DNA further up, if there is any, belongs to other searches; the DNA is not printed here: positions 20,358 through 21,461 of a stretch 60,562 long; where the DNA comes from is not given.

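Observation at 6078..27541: AraC-flanked transport/catabolic locus with amplified paralogs and no recognisable substrate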

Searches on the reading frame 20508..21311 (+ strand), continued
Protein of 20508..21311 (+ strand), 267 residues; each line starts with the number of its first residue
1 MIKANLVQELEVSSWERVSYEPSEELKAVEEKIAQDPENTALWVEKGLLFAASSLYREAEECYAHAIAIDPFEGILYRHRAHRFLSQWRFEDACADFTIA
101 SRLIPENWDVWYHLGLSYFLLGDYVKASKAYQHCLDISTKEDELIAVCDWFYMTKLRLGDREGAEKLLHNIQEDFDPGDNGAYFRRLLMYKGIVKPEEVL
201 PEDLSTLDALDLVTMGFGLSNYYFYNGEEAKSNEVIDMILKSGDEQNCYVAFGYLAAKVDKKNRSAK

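Call 23: predict_structure(alignment_id=A1)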
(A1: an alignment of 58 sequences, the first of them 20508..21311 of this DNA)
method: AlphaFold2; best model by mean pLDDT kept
length: 267 residues; sequences in the alignment: 58
mean_pLDDT: 96.4   pTM: 0.91
mean pLDDT of the five models: 96.4, 96.3, 96.2, 96.0, 95.2
residues with pLDDT >= 90: 252; 70-90: 15; 50-70: 0; < 50: 0
segments of 3 or more residues with pLDDT < 50: none
pLDDT, mean of each block of 10 residues (from residue 1): 90 89 98 99 99 96 98 99 97 99 98 98 98 98 98 98 98 96 97 96 92 97 97 97 93 96 89
secondary structure, 60 per line:
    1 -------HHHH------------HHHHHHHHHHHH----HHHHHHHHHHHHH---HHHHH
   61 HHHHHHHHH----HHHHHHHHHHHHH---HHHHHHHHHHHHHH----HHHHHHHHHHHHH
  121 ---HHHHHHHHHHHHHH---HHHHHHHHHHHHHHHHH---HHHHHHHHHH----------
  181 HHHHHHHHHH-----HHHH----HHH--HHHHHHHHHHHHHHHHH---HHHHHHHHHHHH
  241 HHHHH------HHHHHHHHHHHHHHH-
elements in order: H8-11 H24-35 H40-52 H56-69 H74-86 H90-103 H108-120 H124-137 H141-157 H161-170 H181-190 H196-199 H209-225 H229-245 H252-266
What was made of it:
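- On TPR repeat proteins: The AF2 model is all-helical with pLDDT 96 (call 23).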

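Call 25: fold_search(model_id=the predicted structure, library=pdb)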
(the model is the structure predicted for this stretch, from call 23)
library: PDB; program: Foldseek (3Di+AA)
matches with E <= 10: 1421; with E <= 0.001: 169
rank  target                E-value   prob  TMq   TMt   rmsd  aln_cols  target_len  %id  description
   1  9qhb                  3.7e-07  1.00  0.55  0.54  11.1       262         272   19  Crystal structure of 16-repeat CTPR protein with eliminated coordination sites (released 2025-10-22)
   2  8chy                  8.2e-07  1.00  0.52  0.51  11.9       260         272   19  Crystal structure of an 8-repeat consensus TPR superhelix with Zinc. (released 2024-02-21)
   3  1xnf_A                1.4e-06  1.00  0.64  0.66   5.4       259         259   17  Crystal structure of E.coli TPR-protein NlpI (released 2004-11-16)
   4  6iqq_A                1.6e-06  1.00  0.64  0.66   5.2       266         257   15  Crystal structure of Prc with S452I and L252Y mutations in complex with NlpI (released 2019-07-24)
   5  9qhc_B                2.6e-06  1.00  0.54  0.53  10.1       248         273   18  Crystal structure of 8-repeat CTPR protein with eliminated coordination sites (released 2025-10-22)
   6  8xud_A                3.3e-06  1.00  0.64  0.65   5.6       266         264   16  Crystal structure of adaptor NlpI in complex with endopeptidase MepS and PDZ-protease Prc (released 2024-06-05)
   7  5wql_A                4.1e-06  1.00  0.66  0.65   8.9       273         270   17  Structure of a PDZ-protease bound to a substrate-binding adaptor (released 2017-11-22)
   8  9qhc_A                4.9e-06  1.00  0.53  0.51  10.0       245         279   20  Crystal structure of 8-repeat CTPR protein with eliminated coordination sites (released 2025-10-22)
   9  8xup_C                5.6e-06  1.00  0.62  0.64   7.9       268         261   16  Crystal structure of lipoprotein NlpI in complex with MepS (released 2024-06-05)
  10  5wql_B                6.3e-06  1.00  0.65  0.65  10.0       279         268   16  Structure of a PDZ-protease bound to a substrate-binding adaptor (released 2017-11-22)
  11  1xnf_B                6.6e-06  1.00  0.65  0.66   5.2       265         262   16  Crystal structure of E.coli TPR-protein NlpI (released 2004-11-16)
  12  6iqs_A                6.9e-06  1.00  0.64  0.67   5.3       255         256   17  Crystal structure of Prc with L245A and L340G mutations in complex with NlpI (released 2019-07-24)
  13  6iqq_B                9.7e-06  1.00  0.63  0.65   5.2       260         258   15  Crystal structure of Prc with S452I and L252Y mutations in complex with NlpI (released 2019-07-24)
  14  8xup_A                1.1e-05  1.00  0.65  0.67   5.3       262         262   17  Crystal structure of lipoprotein NlpI in complex with MepS (released 2024-06-05)
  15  6iqu_A                1.3e-05  1.00  0.65  0.66   5.9       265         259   17  Crystal structure of Prc with PDZ domain deletion in complex with NlpI (released 2019-07-24)
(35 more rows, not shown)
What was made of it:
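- On TPR repeat proteins: Foldseek returns TPR proteins (call 25).
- The best non-designed fold match for the TPR protein is NlpI, an adaptor for hydrolases (call 25).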

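Call 28: find_related_loci(query=A1, collection=genome_contigs, flank=10000)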
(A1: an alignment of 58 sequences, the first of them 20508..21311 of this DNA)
Query A1 (267 aa) in genome_contigs; peptide patterns used: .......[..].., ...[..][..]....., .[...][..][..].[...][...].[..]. (x = any residue, [..] = any of these).
452 stretches matched a pattern; 358 encode a relative of the query (tblastn E <= 1e-3); the best 80 are kept; 76 distinct loci.
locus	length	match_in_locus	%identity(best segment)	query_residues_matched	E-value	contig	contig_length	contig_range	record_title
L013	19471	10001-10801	81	1-267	9e-150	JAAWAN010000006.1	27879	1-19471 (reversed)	MAG: Provencibacterium sp. isolate ABMPRH_177_2 k141_190657, whole genome shotgun sequence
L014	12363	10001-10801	77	1-267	4e-141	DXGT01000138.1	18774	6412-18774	MAG TPA_asm: Candidatus Ruthenibacterium merdigallinarum isolate ChiSjej6B24-7098 ChiSjej6B24M5__C186572_L18774_SAMN0800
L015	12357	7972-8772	75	1-267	3e-141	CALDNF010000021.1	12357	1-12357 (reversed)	MAG TPA_asm: uncultured Faecalibacterium sp. isolate SRR1747024_bin.74_CONCOCT_v1.1_MAG genome assembly, contig: ERZ8082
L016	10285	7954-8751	76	1-266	9e-141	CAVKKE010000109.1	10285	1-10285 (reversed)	Barnesiella intestinihominis isolate H07659-L1_cleanbin_000041 genome assembly, contig: Spades_H07659-L1_contig_4092, wh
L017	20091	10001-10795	74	5-265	5e-139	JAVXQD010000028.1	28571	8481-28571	MAG: Oscillospiraceae bacterium isolate CGS6M3-bin35 NODE_28_length_28571_cov_4.281874, whole genome shotgun sequence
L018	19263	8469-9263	76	1-265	8e-138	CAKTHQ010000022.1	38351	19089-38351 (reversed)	MAG: uncultured Oscillospiraceae bacterium isolate REFINED_METABAT215_TOP10_CONTIGS_1500_ASSEMBLY_K77_MERGED__Hadza_MoBi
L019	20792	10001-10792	73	2-265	6e-135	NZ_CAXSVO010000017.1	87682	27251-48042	Ruminococcus sp. 5_1_39BFAA isolate CC00328 CC00328_17_NODE_17_length_87682_cov_120.717162, whole genome shotgun sequenc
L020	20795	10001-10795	74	1-265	9e-135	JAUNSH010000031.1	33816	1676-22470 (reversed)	MAG: Eubacteriales bacterium isolate S4M_St_6 NODE_411_length_33816_cov_20.808388, whole genome shotgun sequence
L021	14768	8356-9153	70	1-266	1e-129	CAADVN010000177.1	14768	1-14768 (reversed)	MAG TPA_asm: uncultured Oscillospiraceae bacterium, isolate HGM13024, WGS project CAADVN010000000 data, contig: ERS23561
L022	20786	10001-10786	66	4-265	2e-121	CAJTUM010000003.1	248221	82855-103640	MAG TPA_asm: uncultured Eubacteriales bacterium isolate MGBC109914 genome assembly, contig: MGBC109914.3, whole genome s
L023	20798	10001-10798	60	1-266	7e-110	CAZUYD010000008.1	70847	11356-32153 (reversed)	MAG TPA_asm: uncultured Enorma sp. isolate SRP141132_co4_124 genome assembly, contig: NODE_180_length_70847_cov_44.79451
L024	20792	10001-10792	61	1-264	1e-108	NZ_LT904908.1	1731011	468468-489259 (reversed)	Collinsella provencensis strain Marseille-P3740, whole genome shotgun sequence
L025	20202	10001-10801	74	1-267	1e-137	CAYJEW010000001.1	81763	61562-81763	MAG TPA_asm: uncultured Oscillospiraceae bacterium isolate ERP123703_co1_298 genome assembly, contig: NODE_226_length_81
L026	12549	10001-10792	61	1-264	1e-106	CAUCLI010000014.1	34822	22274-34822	MAG TPA_asm: uncultured Collinsella sp. isolate ERR4316498_bin.15_MetaWRAP_v1.3_MAG genome assembly, contig: ERZ18534191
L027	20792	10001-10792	60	1-264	3e-104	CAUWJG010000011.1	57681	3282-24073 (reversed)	MAG: uncultured Collinsella sp. isolate SRS17165166__bin2 genome assembly, contig: SRS17165166_NODE_229_length_57681_cov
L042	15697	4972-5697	47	23-267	4e-76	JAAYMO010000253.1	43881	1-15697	MAG: Clostridiales bacterium isolate AS20ysBPTH_38 94498_AS20, whole genome shotgun sequence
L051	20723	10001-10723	44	23-266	3e-71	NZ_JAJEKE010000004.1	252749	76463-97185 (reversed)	Lutispora saccharofermentans strain m25 4, whole genome shotgun sequence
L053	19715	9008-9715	45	23-260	1e-68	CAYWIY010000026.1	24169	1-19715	MAG TPA_asm: uncultured Syntrophomonadaceae bacterium isolate binchicken_co32_447 genome assembly, contig: NODE_2889_len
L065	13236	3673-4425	38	26-261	4e-52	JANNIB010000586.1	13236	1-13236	MAG: Acidobacteriota bacterium isolate SOY_6_C_metabat_167_sub SOY_6_C_k141_595472, whole genome shotgun sequence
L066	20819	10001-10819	36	2-261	8e-52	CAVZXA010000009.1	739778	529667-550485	MAG: uncultured Acidobacteriota bacterium isolate MFD04651.bin.2.95 genome assembly, contig: contig_714, whole genome sh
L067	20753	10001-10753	38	26-261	1e-51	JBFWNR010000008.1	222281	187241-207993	MAG: Vicinamibacterales bacterium isolate CA_2019_TPBF_117 NODE_552_length_222281_cov_11.672115_TPBF, whole genome shotg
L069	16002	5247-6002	39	17-264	9e-52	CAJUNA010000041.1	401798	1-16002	MAG TPA_asm: uncultured Oscillospiraceae bacterium isolate MGBC162040 genome assembly, contig: MGBC162040.41, whole geno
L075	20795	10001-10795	36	10-261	2e-50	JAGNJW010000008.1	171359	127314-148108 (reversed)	MAG: Acidobacteria bacterium isolate Gw_SlAct_bin_127 Gw_SlAct_81_length_171359_cov_8.548163, whole genome shotgun seque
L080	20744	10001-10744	39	25-265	2e-49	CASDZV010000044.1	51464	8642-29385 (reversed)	uncultured Spirochaetales bacterium isolate SI.A21.metabat-bins.95 genome assembly, contig: SI.A21.metabat-bins.95.fa_k1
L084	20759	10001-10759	38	15-264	4e-49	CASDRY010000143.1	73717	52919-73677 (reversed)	uncultured Spirochaetales bacterium isolate SI.A73.metabat-bins.151 genome assembly, contig: SI.A73.metabat-bins.151.fa_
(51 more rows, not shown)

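Call 32: search_protein_families(library=pfam, proteins=[L069:11456-12580:+, L069:12577-13656:+, L069:13730-14782:-, L069:14984-15997:-, L080:14909-16045:+, L080:16042-17133:+, L080:17136-18134:-, L080:18395-19408:+, L080:19405-20523:+, L080:2113-3960:+], max_evalue=0.00001)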
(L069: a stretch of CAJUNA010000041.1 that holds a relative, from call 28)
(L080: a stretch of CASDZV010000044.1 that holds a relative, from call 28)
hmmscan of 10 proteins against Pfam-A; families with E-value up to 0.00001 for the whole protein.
L069:11456-12580:+ (374 aa): 2 families
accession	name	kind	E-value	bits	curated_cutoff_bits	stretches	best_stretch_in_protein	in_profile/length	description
PF01979.26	Amidohydro_1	-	1.1e-19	71.3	25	1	282-370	241-343/345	Amidohydrolase family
PF07969.17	Amidohydro_3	-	1.4e-16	61.5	29.7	1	178-371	241-470/472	Amidohydrolase family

L069:12577-13656:+ (359 aa): 2 families
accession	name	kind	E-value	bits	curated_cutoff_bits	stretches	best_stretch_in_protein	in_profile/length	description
PF01979.26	Amidohydro_1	-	4.1e-19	69.5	25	1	52-355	3-344/345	Amidohydrolase family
PF07969.17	Amidohydro_3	-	1.8e-12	48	29.7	1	264-353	361-468/472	Amidohydrolase family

L069:13730-14782:- (350 aa): 2 families
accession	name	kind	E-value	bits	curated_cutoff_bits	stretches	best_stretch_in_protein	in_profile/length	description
PF05580.18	Peptidase_S55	-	6.3e-78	262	25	1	142-345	2-210/210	SpoIVB peptidase S55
PF17820.7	PDZ_6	-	5.9e-08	32.8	27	1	81-117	9-46/54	PDZ domain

L069:14984-15997:- (337 aa): 2 families
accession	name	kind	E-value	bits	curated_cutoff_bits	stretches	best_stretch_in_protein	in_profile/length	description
PF00091.31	Tubulin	-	5.5e-45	154.4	33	1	4-136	48-189/190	Tubulin/FtsZ family, GTPase domain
PF12327.13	FtsZ_C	-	1.3e-34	118.8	27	1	185-279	1-95/95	FtsZ family, C-terminal domain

L080:14909-16045:+ (378 aa): 2 families
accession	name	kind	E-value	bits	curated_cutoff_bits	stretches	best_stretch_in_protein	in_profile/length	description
PF01979.26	Amidohydro_1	-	5.6e-17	62.4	25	1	51-358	1-320/345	Amidohydrolase family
PF07969.17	Amidohydro_3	-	8.6e-17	62.2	29.7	1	294-373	372-467/472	Amidohydrolase family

L080:16042-17133:+ (363 aa): 2 families
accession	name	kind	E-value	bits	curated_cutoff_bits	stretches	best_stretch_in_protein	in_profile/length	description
PF01979.26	Amidohydro_1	-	2.2e-15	57.2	25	1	227-356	204-342/345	Amidohydrolase family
PF07969.17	Amidohydro_3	-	5.1e-12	46.4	29.7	1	271-346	365-452/472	Amidohydrolase family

L080:17136-18134:- (332 aa): 2 families
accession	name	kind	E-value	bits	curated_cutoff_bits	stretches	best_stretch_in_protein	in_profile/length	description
PF04392.18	ABC_sub_bind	-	6e-61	206.7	25.9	1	42-321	2-290/293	ABC transporter substrate binding protein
PF13407.12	Peripla_BP_4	-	2.1e-08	34.5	35.1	0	175-283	12-121/258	Periplasmic binding protein domain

L080:18395-19408:+ (337 aa): 1 family
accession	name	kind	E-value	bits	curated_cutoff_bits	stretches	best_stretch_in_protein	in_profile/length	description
PF04166.17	PdxA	-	6.4e-42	144.4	27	1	34-327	4-286/286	Pyridoxal phosphate biosynthetic protein PdxA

L080:19405-20523:+ (372 aa): 0 families

L080:2113-3960:+ (615 aa): 3 families
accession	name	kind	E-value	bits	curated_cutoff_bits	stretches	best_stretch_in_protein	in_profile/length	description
PF06580.19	His_kinase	-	3e-18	66.3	25.2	1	407-486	1-81/81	Histidine kinase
PF00672.30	HAMP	-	3.7e-16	59.6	25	1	341-389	2-50/53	HAMP domain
PF02518.31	HATPase_c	-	2.3e-11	44.5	26.4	1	503-608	7-110/111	Histidine kinase-, DNA gyrase B-, and HSP90-like ATPase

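Call 34: search_protein_families(library=pfam, proteins=[L022:3977-6379:-, L051:8896-9894:+, L053:10845-11882:+, L051:6288-8459:+, L065:5938-8622:-, L075:6152-8005:-, L067:16794-18254:+, L066:8304-9827:+], max_evalue=0.0001)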
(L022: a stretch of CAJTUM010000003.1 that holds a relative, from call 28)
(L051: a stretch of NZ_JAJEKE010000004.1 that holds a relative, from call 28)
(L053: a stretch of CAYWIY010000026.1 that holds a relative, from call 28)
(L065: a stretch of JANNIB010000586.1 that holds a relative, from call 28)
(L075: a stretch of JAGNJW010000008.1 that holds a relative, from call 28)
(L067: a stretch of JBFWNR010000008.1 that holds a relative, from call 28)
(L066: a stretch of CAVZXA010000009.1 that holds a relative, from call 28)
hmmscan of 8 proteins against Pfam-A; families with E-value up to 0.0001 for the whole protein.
L022:3977-6379:- (800 aa): 0 families

L051:8896-9894:+ (332 aa): 1 family
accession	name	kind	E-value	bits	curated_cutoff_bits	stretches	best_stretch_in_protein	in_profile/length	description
PF01244.27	Peptidase_M19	-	2.9e-76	257.1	26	1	25-328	42-318/319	Membrane dipeptidase (Peptidase family M19)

L053:10845-11882:+ (345 aa): 1 family
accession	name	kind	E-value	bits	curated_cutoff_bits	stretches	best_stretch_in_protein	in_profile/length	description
PF24827.1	AstE_AspA_cat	-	9.1e-15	55.1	25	1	44-232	2-185/192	Succinylglutamate desuccinylase/Aspartoacylase catalytic domain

L051:6288-8459:+ (723 aa): 2 families
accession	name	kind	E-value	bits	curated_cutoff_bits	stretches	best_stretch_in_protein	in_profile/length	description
PF01314.23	AFOR_C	-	1.3e-103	347.6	27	1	270-711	3-385/385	Aldehyde ferredoxin oxidoreductase, domains 2 & 3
PF02730.20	AFOR_N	-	4.6e-49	167.3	29.8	1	37-249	2-197/199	Aldehyde ferredoxin oxidoreductase, N-terminal domain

L065:5938-8622:- (894 aa): 5 families
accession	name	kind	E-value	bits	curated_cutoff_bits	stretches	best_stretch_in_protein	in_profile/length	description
PF00593.30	TonB_dep_Rec_b-barrel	-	1.3e-34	121.3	27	1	374-866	24-436/436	TonB dependent receptor-like, beta-barrel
PF07715.20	Plug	-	7.4e-19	68.7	23.9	1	140-247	3-107/107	TonB-dependent Receptor Plug Domain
PF13620.12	CarboxypepD_reg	-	3.2e-14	53.5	32.3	1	39-112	1-75/82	Carboxypeptidase regulatory-like domain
PF25183.1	OMP_b-brl_4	-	6.1e-06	25.3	30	1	493-594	296-400/838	Outer membrane beta barrel domain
PF13715.12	CarbopepD_reg_2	-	1.4e-05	25.4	32.2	1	40-115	1-72/88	CarboxypepD_reg-like domain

L075:6152-8005:- (617 aa): 1 family
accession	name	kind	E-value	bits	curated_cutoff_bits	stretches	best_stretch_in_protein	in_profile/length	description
PF08308.17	PEGA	-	2.5e-24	85.4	20.8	2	552-611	2-62/71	PEGA domain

L067:16794-18254:+ (486 aa): 2 families
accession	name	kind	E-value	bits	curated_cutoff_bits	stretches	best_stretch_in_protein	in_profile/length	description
PF04820.20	Trp_halogenase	-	6.1e-15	55.5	21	1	151-368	204-403/458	Tryptophan halogenase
PF01494.25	FAD_binding_3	-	7.7e-05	22.5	22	0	22-58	1-37/349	FAD binding domain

L066:8304-9827:+ (507 aa): 1 family
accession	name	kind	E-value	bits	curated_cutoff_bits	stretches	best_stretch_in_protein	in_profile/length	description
PF02646.22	RmuC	-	3.3e-97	325.5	26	1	157-446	2-289/291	RmuC family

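Call 49: search_protein_representatives(alignment_id=A1)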
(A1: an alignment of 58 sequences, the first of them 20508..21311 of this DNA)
Query: 58 sequences, 265 profile positions. Proteins with E-value up to 0.001 (for the whole library): 142870; up to 1e-10: 30648; up to 1e-30: 1296. The best 150 are listed.
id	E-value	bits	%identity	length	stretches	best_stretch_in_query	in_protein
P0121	1.1e-142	490.2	-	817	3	20-256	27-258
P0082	3.1e-113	393.6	-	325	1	6-251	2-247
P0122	3.9e-102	357.3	-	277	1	9-263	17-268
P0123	3.5e-101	354.1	-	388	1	4-263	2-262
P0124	1.1e-98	346.0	-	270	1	5-263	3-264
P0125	6.4e-97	340.2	-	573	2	6-262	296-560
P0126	6.0e-93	327.2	-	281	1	4-262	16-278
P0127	7.4e-93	326.8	-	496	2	27-263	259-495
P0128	5.1e-92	324.1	-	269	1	6-261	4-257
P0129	4.0e-91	321.2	-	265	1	4-262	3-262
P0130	8.4e-90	316.8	-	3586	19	21-110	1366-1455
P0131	1.6e-88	312.7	-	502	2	14-262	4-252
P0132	7.1e-88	310.5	-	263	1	4-260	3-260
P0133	4.0e-87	308.1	-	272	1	17-261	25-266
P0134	6.6e-85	300.8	-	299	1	6-262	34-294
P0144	1.9e-74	266.5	-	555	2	14-257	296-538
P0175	2.7e-63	229.9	-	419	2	19-261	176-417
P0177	3.0e-62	226.5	-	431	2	106-260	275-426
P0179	3.8e-62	226.2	-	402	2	106-260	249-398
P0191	2.3e-58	213.8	-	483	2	107-262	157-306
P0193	5.2e-58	212.6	-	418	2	106-259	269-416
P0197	3.3e-57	210.0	-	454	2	108-263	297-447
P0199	4.2e-57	209.6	-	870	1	30-264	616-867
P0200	6.2e-57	209.1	-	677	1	19-262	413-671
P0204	1.1e-56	208.3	-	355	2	103-260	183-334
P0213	1.6e-55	204.4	-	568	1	21-262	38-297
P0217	3.9e-55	203.2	-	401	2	108-261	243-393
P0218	4.3e-55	203.0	-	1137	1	21-261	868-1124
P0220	1.2e-54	201.6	-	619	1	22-262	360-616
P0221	1.3e-54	201.4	-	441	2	106-262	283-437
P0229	4.4e-54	199.7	-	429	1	20-261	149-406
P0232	6.7e-54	199.1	-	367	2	108-261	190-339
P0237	1.7e-53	197.8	-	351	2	108-263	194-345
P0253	5.9e-52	192.8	-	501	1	18-260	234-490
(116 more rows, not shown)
